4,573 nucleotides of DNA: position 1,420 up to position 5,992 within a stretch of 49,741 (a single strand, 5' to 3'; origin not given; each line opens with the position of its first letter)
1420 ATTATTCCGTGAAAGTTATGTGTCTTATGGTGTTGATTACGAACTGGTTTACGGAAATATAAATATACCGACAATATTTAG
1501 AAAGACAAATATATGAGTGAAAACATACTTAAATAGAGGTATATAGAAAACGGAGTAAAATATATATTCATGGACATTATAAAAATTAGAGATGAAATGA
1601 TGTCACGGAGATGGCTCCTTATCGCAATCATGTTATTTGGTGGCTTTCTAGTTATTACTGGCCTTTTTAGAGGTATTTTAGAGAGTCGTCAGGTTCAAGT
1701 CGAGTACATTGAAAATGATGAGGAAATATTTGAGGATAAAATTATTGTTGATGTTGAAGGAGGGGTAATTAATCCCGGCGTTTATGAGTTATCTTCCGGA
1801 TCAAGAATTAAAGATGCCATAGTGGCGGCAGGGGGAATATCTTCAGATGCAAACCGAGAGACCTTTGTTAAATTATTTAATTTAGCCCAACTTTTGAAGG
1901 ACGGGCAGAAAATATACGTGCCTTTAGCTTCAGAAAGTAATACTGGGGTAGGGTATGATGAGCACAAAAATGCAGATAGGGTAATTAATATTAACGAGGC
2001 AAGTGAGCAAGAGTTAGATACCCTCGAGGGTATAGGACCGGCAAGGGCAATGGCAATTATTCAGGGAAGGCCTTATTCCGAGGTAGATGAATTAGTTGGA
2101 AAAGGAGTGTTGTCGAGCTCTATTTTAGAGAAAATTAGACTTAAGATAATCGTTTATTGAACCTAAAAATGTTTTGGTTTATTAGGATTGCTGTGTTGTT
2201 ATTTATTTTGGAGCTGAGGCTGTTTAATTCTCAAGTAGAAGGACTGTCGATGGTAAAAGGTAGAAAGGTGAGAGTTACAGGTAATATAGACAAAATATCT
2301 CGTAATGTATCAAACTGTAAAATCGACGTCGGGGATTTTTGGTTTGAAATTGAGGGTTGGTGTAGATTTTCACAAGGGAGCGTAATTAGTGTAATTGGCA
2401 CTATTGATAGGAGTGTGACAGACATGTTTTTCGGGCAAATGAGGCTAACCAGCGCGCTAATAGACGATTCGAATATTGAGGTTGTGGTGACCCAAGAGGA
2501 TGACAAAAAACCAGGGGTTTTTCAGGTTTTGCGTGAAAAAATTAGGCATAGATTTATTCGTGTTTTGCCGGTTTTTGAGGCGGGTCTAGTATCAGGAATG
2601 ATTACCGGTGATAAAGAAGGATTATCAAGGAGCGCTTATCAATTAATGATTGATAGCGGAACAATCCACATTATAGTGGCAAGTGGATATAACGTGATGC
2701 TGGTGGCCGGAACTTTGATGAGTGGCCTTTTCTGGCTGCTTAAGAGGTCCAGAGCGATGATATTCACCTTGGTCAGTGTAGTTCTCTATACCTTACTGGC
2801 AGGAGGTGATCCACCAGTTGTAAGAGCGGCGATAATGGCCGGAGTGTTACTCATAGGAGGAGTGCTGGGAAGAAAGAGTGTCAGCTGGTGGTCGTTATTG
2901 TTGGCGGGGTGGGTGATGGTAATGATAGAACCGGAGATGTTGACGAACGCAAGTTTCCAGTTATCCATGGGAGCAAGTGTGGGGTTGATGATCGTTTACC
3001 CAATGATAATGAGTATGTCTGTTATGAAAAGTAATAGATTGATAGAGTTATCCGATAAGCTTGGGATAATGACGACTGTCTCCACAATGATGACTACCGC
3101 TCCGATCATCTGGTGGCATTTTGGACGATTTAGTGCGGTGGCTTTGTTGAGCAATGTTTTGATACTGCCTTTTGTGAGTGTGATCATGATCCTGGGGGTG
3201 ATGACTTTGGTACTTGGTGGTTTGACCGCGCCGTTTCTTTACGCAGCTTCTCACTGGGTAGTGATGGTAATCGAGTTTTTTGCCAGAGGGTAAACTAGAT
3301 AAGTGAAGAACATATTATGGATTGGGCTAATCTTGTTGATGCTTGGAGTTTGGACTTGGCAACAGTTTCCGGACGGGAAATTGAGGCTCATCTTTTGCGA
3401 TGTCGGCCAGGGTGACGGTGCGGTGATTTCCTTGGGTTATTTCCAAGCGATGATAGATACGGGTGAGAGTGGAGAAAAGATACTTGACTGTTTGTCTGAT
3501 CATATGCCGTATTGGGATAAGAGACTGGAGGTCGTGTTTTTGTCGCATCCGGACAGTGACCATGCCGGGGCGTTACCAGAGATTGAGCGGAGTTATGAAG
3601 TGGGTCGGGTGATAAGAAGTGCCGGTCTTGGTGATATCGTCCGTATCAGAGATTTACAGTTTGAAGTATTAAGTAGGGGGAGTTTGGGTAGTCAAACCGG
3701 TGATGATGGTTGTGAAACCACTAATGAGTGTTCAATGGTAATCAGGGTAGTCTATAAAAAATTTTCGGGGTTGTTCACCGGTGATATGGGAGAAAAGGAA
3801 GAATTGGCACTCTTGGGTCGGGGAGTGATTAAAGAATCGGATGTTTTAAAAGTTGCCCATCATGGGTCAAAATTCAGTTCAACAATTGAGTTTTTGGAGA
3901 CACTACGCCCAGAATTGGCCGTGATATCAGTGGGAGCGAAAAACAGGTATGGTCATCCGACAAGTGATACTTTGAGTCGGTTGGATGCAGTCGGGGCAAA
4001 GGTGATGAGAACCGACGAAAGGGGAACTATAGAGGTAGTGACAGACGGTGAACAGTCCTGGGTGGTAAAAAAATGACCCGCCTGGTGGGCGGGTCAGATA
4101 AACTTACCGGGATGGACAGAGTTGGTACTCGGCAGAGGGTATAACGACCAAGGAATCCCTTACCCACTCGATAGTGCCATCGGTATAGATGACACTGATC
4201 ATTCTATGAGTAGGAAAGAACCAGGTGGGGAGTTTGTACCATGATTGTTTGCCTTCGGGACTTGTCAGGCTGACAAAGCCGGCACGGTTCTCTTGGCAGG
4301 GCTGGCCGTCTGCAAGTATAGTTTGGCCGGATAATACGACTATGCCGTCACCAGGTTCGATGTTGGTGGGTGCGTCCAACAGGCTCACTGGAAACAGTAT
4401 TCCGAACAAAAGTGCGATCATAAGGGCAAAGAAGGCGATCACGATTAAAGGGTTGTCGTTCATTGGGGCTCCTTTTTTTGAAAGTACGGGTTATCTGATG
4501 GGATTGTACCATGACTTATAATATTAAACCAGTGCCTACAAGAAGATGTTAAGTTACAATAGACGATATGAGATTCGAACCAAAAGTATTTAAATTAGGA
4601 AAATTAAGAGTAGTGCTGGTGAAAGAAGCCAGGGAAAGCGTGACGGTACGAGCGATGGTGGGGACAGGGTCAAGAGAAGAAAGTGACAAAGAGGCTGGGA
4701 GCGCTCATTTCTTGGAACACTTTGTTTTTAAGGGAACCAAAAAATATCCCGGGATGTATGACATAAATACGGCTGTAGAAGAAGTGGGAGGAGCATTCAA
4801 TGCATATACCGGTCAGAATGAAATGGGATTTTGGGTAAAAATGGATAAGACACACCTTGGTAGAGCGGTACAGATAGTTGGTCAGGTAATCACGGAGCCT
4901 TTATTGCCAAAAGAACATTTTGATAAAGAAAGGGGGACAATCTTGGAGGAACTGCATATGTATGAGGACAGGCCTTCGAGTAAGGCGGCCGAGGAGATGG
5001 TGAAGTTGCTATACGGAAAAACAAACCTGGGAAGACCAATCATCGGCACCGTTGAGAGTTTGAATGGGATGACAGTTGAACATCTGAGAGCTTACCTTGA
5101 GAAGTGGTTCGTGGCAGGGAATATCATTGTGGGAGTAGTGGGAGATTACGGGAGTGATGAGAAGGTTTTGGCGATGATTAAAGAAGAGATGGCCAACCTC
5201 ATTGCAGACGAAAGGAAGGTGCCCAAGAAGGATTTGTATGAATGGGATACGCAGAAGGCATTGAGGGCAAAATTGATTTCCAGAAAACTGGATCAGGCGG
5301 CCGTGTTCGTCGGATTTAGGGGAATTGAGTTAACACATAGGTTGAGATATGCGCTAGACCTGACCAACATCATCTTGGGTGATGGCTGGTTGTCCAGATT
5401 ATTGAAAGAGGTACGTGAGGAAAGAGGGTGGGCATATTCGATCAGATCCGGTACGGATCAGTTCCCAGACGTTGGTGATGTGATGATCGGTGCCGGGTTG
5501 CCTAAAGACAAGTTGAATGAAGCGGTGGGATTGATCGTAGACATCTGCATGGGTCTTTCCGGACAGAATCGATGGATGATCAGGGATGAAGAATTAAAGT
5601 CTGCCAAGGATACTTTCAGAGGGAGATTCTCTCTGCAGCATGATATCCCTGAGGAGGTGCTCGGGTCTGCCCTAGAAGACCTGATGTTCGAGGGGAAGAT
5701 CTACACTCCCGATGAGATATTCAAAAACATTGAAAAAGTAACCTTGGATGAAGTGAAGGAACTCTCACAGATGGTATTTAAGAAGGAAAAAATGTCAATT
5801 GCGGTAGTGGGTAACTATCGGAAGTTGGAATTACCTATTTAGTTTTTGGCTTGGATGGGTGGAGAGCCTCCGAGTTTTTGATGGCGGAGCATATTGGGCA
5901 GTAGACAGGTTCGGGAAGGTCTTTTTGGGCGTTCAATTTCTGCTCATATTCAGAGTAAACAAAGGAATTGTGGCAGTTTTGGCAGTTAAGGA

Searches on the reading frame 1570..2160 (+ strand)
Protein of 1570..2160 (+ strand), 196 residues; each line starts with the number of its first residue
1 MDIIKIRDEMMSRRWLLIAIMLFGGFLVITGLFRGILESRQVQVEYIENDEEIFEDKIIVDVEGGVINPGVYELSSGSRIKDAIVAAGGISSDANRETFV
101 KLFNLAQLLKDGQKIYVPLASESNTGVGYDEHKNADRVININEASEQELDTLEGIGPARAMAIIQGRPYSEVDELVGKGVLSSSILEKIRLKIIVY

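Call 10: search_protein_families(library=pfam, proteins=[window:1570-2160:+], max_evalue=0.001)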
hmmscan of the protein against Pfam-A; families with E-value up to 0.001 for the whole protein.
window:1570-2160:+ (196 aa): 4 families
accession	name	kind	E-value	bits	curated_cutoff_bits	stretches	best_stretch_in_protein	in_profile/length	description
PF10531.15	SLBB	-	2.4e-10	40.5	27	1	59-117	1-54/55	SLBB domain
PF12836.13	HHH_3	-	1.6e-08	35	27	1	137-192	4-63/65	Helix-hairpin-helix motif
PF00633.29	HHH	-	3.7e-05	23.8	24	1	138-164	2-28/30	Helix-hairpin-helix motif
PF22461.2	SLBB_2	-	8.3e-05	23.1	27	1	60-96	3-41/79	SLBB domain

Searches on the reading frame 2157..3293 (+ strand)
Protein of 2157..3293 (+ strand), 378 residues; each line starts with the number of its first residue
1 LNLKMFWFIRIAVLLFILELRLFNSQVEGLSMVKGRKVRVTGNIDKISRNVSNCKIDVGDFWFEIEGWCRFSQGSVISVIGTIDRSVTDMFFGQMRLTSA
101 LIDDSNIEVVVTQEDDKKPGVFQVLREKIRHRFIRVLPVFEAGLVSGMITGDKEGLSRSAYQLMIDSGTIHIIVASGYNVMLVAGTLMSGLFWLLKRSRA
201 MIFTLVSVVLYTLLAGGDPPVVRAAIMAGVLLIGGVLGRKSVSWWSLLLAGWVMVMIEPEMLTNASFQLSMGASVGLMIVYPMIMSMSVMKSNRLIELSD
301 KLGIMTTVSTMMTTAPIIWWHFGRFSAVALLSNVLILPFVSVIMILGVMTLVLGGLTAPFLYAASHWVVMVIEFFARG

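Call 10: search_protein_families(library=pfam, proteins=[window:2157-3293:+], max_evalue=0.001)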
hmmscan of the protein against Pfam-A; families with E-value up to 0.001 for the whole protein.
window:2157-3293:+ (378 aa): 1 family
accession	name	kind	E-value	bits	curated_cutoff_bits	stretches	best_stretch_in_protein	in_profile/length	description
PF03772.21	Competence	-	1.2e-45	156.5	23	1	148-374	1-227/270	Competence protein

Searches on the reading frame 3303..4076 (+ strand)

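Call 10: search_protein_families(library=pfam, proteins=[window:3303-4076:+], max_evalue=0.001)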
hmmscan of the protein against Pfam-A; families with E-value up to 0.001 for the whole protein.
window:3303-4076:+ (257 aa): 1 family
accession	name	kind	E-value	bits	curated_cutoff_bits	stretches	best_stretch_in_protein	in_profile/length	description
PF00753.33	Lactamase_B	-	1.2e-09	38.8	22.7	1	50-210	19-194/196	Metallo-beta-lactamase superfamily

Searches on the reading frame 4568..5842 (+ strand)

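Call 10: search_protein_families(library=pfam, proteins=[window:4568-5842:+], max_evalue=0.001)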
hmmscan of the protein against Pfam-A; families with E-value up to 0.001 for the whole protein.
window:4568-5842:+ (424 aa): 2 families
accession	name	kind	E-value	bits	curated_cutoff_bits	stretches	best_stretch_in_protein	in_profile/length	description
PF00675.25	Peptidase_M16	-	7e-33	114.1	22.3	1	14-161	1-148/149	Insulinase (Peptidase family M16)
PF05193.26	Peptidase_M16_C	-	1.1e-25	91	23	1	168-347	2-178/181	Peptidase M16 inactive domain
